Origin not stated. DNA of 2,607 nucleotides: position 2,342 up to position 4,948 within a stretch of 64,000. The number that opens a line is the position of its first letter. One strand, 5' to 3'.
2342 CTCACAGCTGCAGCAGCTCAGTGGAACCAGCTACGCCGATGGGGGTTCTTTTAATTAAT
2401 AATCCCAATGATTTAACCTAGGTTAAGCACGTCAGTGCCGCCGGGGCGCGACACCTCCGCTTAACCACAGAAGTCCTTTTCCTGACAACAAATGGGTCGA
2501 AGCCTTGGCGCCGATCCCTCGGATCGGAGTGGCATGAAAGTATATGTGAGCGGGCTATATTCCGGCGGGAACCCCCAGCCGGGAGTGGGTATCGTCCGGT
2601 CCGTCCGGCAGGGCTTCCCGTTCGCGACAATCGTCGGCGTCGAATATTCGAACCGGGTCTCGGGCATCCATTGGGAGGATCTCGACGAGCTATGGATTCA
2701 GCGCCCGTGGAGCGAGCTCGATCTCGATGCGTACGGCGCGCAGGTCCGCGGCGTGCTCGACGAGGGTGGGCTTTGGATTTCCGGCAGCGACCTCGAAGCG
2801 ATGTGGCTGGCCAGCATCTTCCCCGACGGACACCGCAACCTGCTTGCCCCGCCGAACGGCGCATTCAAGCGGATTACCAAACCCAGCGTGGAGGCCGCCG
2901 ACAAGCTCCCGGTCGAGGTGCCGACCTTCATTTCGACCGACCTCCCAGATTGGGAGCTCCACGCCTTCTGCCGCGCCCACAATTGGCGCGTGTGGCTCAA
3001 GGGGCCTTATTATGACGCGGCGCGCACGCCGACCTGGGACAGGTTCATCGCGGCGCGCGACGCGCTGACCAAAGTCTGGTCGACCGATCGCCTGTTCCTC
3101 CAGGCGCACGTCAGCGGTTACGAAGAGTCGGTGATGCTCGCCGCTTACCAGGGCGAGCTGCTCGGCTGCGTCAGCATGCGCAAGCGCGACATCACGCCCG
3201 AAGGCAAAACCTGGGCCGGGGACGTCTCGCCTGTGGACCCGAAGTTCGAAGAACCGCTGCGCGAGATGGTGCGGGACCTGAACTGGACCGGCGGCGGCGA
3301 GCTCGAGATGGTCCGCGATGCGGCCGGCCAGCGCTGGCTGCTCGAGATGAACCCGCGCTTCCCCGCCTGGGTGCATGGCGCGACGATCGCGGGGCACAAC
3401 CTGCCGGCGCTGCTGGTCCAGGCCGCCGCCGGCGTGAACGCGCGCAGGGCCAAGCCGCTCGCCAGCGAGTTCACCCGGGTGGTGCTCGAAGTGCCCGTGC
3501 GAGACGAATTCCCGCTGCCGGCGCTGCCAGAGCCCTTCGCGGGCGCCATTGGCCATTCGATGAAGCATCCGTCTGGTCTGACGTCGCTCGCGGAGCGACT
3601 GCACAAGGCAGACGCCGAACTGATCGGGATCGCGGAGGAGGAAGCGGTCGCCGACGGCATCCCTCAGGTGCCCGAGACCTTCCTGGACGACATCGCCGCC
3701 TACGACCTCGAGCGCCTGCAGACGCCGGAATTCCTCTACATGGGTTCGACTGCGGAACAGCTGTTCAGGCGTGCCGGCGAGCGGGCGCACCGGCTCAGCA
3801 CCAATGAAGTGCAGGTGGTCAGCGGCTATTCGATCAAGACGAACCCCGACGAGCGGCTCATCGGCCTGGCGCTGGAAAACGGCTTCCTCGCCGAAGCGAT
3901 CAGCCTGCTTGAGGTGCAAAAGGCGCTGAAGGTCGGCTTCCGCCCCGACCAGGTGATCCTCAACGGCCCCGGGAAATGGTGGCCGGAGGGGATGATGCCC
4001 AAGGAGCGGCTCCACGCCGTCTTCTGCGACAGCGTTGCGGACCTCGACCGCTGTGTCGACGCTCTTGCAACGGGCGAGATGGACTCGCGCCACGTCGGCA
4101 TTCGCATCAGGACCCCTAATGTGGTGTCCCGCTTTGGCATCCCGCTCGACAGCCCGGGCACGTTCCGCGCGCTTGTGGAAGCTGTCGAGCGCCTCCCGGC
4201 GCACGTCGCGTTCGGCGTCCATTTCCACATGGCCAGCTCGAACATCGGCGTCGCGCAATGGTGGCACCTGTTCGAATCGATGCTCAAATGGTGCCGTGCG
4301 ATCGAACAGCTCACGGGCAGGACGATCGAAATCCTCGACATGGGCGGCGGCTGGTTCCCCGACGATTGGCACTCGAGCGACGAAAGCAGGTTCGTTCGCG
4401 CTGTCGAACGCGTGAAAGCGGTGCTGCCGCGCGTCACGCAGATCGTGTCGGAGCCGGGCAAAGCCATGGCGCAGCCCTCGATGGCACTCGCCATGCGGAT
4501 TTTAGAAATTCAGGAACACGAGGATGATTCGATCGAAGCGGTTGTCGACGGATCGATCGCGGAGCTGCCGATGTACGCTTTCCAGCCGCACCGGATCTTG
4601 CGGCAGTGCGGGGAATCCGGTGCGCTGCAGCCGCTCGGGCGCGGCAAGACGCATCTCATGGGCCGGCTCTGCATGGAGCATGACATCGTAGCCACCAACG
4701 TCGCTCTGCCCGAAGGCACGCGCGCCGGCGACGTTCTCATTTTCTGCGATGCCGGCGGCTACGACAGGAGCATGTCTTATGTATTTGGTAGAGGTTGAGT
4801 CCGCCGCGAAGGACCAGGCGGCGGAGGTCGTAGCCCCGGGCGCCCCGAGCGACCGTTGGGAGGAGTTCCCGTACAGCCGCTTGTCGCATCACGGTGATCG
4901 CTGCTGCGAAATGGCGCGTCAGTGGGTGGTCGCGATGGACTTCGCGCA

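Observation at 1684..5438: Divergent three-gene cassette around an ATP-grasp::PLP-decarboxylase fusion, with cupin-oxygenase-like and transglutaminase-fold-like partners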

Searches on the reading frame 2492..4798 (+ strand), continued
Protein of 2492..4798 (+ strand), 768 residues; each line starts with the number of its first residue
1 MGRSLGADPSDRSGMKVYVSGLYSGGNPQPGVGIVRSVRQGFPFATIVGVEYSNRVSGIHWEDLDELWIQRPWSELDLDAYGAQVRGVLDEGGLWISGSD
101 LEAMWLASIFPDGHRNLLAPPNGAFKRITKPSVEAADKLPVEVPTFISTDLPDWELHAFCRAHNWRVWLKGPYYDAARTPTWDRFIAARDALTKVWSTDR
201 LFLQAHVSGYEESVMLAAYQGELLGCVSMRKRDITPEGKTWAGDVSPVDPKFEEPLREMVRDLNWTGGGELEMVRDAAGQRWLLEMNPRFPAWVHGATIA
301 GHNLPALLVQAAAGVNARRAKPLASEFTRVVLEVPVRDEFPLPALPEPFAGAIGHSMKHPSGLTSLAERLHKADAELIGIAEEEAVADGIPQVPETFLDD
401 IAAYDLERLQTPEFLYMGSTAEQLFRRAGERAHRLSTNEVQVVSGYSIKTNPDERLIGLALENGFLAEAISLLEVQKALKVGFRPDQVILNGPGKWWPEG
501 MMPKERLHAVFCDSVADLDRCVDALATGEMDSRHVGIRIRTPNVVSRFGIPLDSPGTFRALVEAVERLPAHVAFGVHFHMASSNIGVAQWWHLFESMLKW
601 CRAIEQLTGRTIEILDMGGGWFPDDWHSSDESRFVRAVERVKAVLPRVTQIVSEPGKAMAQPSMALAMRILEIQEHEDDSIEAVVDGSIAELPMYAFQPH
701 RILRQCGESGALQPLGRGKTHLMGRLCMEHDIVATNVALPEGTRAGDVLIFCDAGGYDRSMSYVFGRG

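Call 67: search_protein_families(library=pfam, proteins=[P0486, P0505, P0481, P0420], max_evalue=0.01)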
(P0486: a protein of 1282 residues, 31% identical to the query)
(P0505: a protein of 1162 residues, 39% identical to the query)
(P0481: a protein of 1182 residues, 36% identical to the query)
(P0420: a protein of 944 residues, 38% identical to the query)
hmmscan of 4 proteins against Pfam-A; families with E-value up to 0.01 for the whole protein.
P0486 (1282 aa): 1 family
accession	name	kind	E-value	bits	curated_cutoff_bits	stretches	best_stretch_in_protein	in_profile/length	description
PF02784.22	Orn_Arg_deC_N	-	1.1e-08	35.2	23.4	1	774-991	8-245/247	Pyridoxal-dependent decarboxylase, pyridoxal binding domain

P0505 (1162 aa): 2 families
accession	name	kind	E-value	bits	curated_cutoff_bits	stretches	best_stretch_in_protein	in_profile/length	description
PF02784.22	Orn_Arg_deC_N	-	1.8e-13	50.9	23.4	1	783-1011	16-246/247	Pyridoxal-dependent decarboxylase, pyridoxal binding domain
PF00278.28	Orn_DAP_Arg_deC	-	9e-06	26.3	23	1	932-1137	5-92/95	Pyridoxal-dependent decarboxylase, C-terminal sheet domain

P0481 (1182 aa): 3 families
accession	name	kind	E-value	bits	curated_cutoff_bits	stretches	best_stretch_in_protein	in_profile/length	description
PF02784.22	Orn_Arg_deC_N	-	2e-09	37.6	23.4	1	911-1068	83-245/247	Pyridoxal-dependent decarboxylase, pyridoxal binding domain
PF15632.11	ATPgrasp_Ter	-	9.8e-06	25.8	29.1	1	323-424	22-115/131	ATP-grasp in the biosynthetic pathway with Ter operon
PF00278.28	Orn_DAP_Arg_deC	-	1.8e-05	25.4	23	1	1024-1158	5-92/95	Pyridoxal-dependent decarboxylase, C-terminal sheet domain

P0420 (944 aa): 2 families
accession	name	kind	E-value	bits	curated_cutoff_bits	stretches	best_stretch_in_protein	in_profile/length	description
PF02784.22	Orn_Arg_deC_N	-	5.4e-07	29.7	23.4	1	515-628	129-245/247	Pyridoxal-dependent decarboxylase, pyridoxal binding domain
PF15632.11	ATPgrasp_Ter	-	0.003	17.8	29.1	1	186-305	4-115/131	ATP-grasp in the biosynthetic pathway with Ter operon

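Call 68: list_cluster_members(proteins=[P0486, P0505, P0481, P0420, P0363, P0376, P0440, P0449, P0452, P0460])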
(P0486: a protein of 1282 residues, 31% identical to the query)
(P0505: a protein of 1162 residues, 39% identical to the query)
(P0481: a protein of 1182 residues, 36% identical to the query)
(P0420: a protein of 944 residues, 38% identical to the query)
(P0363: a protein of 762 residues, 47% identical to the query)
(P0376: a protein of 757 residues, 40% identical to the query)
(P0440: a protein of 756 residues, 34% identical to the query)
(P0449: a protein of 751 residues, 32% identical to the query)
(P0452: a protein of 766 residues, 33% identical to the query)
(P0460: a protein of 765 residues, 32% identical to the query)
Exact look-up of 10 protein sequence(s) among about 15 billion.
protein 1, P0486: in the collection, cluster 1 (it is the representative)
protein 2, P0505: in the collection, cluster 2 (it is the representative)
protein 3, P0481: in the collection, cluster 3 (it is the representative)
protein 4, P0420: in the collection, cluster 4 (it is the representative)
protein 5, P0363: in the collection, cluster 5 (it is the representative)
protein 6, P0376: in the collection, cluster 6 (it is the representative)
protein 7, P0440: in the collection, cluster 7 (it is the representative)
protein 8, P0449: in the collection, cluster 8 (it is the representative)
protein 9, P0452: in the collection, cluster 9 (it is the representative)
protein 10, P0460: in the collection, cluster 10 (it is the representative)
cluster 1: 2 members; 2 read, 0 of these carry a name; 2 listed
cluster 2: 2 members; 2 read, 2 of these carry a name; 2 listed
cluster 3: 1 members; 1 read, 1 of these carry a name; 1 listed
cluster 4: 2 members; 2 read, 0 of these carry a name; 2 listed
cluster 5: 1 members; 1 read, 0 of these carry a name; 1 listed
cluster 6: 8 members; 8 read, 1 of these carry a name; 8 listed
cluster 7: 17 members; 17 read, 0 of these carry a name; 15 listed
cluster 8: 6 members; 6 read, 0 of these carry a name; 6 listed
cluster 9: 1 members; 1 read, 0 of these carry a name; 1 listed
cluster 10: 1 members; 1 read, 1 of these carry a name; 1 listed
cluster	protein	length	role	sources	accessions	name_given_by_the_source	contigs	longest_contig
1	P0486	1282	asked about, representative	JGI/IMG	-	-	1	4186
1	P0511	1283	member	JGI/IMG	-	-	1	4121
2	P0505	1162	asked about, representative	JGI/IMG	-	diaminopimelate decarboxylase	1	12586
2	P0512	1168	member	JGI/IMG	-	diaminopimelate decarboxylase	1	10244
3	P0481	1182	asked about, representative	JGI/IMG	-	diaminopimelate decarboxylase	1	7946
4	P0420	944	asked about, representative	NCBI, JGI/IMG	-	-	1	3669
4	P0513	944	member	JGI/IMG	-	-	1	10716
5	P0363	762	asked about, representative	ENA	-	-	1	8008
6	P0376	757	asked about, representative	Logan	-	-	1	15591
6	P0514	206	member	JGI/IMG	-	diaminopimelate decarboxylase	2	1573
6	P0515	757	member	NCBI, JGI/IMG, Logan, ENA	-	-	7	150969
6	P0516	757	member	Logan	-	-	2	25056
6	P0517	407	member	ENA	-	-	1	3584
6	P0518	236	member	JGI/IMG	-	-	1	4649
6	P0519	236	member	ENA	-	-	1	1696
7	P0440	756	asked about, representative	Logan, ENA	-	-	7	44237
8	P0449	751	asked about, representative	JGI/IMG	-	-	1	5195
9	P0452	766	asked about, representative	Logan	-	-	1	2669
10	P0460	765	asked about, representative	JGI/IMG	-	diaminopimelate decarboxylase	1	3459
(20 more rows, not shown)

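Call 69: search_dna_similar(query=window:2534-4798:+, collection=plasmids, mode=protein, max_evalue=1e-20, max_rows=25)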
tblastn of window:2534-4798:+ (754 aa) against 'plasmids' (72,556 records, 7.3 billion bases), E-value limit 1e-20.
Records with a match: 1; places in all: 1; records where one place covers at least 80% of the query: 1.
Best place of each record, by identity: <60% 1.
By first word of the organism name: Streptomyces 1.
By predicted mobility (MOB-suite, as given by PLSDB): non-mobilizable 1.
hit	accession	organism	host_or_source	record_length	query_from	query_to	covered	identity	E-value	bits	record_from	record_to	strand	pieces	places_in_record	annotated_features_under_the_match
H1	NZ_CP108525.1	Streptomyces zaomyceticus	-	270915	1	754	100%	34.5%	9e-105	360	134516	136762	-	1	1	hypothetical protein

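Call 70: get_annotated_region(hit=H1, flank=12000)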
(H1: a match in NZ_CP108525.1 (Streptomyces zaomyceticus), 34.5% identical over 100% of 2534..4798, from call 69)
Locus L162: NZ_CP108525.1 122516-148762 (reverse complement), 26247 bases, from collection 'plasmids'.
description: Streptomyces zaomyceticus strain NBC_01228 plasmid unnamed1, complete sequence
organism: Streptomyces zaomyceticus (NCBI taxid 68286)
taxonomy: Bacteria; Actinomycetota; Actinomycetes; Kitasatosporales; Streptomycetaceae; Streptomyces; Streptomyces zaomyceticus
host: -; source: -; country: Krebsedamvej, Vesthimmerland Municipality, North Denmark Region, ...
typing (MOB-suite, as given by PLSDB): non-mobilizable
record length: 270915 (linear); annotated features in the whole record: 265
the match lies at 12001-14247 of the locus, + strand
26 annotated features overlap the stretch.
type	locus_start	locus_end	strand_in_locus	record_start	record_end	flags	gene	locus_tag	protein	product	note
CDS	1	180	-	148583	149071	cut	-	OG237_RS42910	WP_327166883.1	hypothetical protein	-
CDS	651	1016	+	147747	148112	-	-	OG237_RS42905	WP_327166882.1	hypothetical protein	-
CDS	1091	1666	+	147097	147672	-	-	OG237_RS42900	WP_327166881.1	VanZ family protein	GO:0071555 - cell wall organization [Evidence IEA]; GO:0046677 - response to antibiotic [Evidence IEA]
CDS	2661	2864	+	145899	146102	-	-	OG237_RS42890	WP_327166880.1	hypothetical protein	-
CDS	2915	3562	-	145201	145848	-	-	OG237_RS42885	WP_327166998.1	hypothetical protein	-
CDS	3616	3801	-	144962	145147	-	-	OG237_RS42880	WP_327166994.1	hypothetical protein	-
CDS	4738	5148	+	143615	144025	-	-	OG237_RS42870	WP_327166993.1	lamin tail domain-containing protein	-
CDS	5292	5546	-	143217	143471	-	-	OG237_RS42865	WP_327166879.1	hypothetical protein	-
CDS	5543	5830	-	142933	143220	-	-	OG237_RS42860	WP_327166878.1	hypothetical protein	-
CDS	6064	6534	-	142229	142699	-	-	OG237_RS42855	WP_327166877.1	hypothetical protein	-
CDS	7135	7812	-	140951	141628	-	-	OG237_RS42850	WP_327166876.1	class I SAM-dependent methyltransferase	-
CDS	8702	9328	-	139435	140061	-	-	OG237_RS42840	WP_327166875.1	class I SAM-dependent methyltransferase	-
CDS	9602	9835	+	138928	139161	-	-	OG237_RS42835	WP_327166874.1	hypothetical protein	-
CDS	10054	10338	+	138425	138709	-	-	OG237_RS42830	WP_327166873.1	WhiB family transcriptional regulator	-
CDS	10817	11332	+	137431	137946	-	-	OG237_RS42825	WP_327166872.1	lamin tail domain-containing protein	-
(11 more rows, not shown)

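Call 79: search_protein_families(library=padloc, proteins=[window:2534-4798:+], max_evalue=0.01)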
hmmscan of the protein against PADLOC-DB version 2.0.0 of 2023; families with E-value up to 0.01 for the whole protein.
window:2534-4798:+ (754 aa): 0 families

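Call 84: search_protein_families(library=pfam, proteins=[L162:14911-16428:+, L161:10056-11453:+, L161:11608-12636:+], max_evalue=0.001)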
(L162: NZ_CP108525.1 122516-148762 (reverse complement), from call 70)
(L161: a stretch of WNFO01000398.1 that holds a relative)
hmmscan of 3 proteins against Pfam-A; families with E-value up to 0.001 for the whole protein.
L162:14911-16428:+ (505 aa): 1 family
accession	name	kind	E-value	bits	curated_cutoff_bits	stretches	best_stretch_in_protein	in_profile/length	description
PF00487.30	FA_desaturase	-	1.2e-10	42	29.7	1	209-416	38-239/253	Fatty acid desaturase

L161:10056-11453:+ (465 aa): 0 families

L161:11608-12636:+ (342 aa): 2 families
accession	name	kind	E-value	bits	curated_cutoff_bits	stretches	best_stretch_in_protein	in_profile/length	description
PF03544.19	TonB_C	-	2.3e-13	50.8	24.6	1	254-316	4-65/79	Gram-negative bacterial TonB protein C-terminal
PF13103.11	TonB_2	-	6.8e-12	45.8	22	1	238-314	1-73/85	TonB C terminal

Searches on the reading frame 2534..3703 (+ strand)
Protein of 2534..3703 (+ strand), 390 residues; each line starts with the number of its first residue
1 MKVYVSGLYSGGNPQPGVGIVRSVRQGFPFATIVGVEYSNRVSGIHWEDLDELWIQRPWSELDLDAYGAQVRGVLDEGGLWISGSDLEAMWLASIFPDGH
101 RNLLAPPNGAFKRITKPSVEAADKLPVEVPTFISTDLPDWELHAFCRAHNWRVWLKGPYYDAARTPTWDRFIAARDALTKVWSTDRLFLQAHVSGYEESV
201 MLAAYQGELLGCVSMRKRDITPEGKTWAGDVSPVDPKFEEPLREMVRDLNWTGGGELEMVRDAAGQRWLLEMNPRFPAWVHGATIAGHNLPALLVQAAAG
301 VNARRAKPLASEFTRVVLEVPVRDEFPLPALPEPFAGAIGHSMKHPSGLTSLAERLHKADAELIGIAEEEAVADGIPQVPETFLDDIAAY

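Call 44: search_solved_structures(query=A6, max_evalue=1, show_alignments=2)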
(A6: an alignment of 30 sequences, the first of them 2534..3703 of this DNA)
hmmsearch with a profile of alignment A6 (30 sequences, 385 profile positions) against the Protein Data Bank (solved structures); distinct sequences matched with E-value up to 1: 21.
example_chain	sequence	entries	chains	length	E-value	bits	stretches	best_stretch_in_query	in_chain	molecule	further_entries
9tps_G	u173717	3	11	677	0.017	16.9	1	234-276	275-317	Biotin carboxylase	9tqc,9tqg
8j4z_E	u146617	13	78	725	0.029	16.2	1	135-276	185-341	Methylcrotonoyl-CoA carboxylase subunit alpha, mitochondrial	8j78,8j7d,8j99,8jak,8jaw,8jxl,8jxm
9wkr_A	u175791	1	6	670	0.066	15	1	238-307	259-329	Propionyl-CoA carboxylase alpha chain, mitochondrial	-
7ybu_A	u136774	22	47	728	0.075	14.9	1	238-307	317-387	Propionyl-CoA carboxylase alpha chain, mitochondrial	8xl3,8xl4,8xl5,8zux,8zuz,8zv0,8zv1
8zuy_A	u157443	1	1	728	0.075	14.9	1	238-307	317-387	Propionyl-CoA carboxylase alpha chain, mitochondrial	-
8sgx_S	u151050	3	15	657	0.091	14.6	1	235-347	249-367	propionyl-CoA carboxylase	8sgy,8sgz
3u9s_A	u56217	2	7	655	0.15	13.9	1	234-299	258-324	Methylcrotonyl-CoA carboxylase, alpha-subunit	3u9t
2yl2_A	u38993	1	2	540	0.28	13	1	237-304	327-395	ACETYL-COA CARBOXYLASE 1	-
1w93_A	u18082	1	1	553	0.35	12.7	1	246-306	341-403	ACETYL-COENZYME A CARBOXYLASE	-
1w96_A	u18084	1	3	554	0.35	12.6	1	246-306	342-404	ACETYL-COENZYME A CARBOXYLASE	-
1ulz_A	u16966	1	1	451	0.38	12.6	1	241-275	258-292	pyruvate carboxylase n-terminal domain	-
3orq_A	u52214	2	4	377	0.39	12.5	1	233-274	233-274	N5-Carboxyaminoimidazole ribonucleotide synthetase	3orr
2g2x_A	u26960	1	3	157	0.4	12.5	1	9-34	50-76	hypothetical protein PP5205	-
3ouu_A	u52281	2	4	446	0.56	12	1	236-304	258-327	Biotin carboxylase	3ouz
3gid_A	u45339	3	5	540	0.65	11.8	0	243-304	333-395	Acetyl-CoA carboxylase 2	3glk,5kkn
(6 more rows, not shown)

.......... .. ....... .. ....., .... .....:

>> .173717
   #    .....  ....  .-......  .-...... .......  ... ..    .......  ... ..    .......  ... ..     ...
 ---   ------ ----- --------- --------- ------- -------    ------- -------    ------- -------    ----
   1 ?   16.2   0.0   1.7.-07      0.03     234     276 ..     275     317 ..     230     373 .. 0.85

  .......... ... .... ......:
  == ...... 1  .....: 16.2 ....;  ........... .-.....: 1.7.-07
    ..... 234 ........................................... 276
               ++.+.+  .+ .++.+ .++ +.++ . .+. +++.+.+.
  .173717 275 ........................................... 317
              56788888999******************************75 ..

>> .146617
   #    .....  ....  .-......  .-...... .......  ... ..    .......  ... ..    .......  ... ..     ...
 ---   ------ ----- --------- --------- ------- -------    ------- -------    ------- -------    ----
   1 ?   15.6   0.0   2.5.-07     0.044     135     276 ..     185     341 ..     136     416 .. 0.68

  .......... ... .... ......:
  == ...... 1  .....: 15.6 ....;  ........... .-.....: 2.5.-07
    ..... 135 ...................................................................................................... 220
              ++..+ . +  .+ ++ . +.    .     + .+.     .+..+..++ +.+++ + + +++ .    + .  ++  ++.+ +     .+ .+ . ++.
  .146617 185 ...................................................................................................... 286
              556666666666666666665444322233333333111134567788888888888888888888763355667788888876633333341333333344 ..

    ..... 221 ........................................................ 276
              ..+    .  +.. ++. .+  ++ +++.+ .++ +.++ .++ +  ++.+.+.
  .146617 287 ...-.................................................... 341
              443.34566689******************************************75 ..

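Call 45: search_protein_families(library=pfam, alignment_id=A6, max_evalue=0.01)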
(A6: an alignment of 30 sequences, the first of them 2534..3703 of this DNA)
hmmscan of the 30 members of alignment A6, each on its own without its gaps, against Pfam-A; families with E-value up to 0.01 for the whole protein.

A. member 1, window:2534-3703:+ (390 aa): 1 family
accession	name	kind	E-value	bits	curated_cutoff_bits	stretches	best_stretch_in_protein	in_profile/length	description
PF15632.11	ATPgrasp_Ter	-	4.5e-07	30.1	29.1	1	186-307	4-117/131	ATP-grasp in the biosynthetic pathway with Ter operon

B. families by the number of members that match (of 30 scanned): 2 families
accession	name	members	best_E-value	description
PF15632.11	ATPgrasp_Ter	30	1.8e-10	ATP-grasp in the biosynthetic pathway with Ter operon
PF02655.19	ATP-grasp_3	1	0.0033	ATP-grasp domain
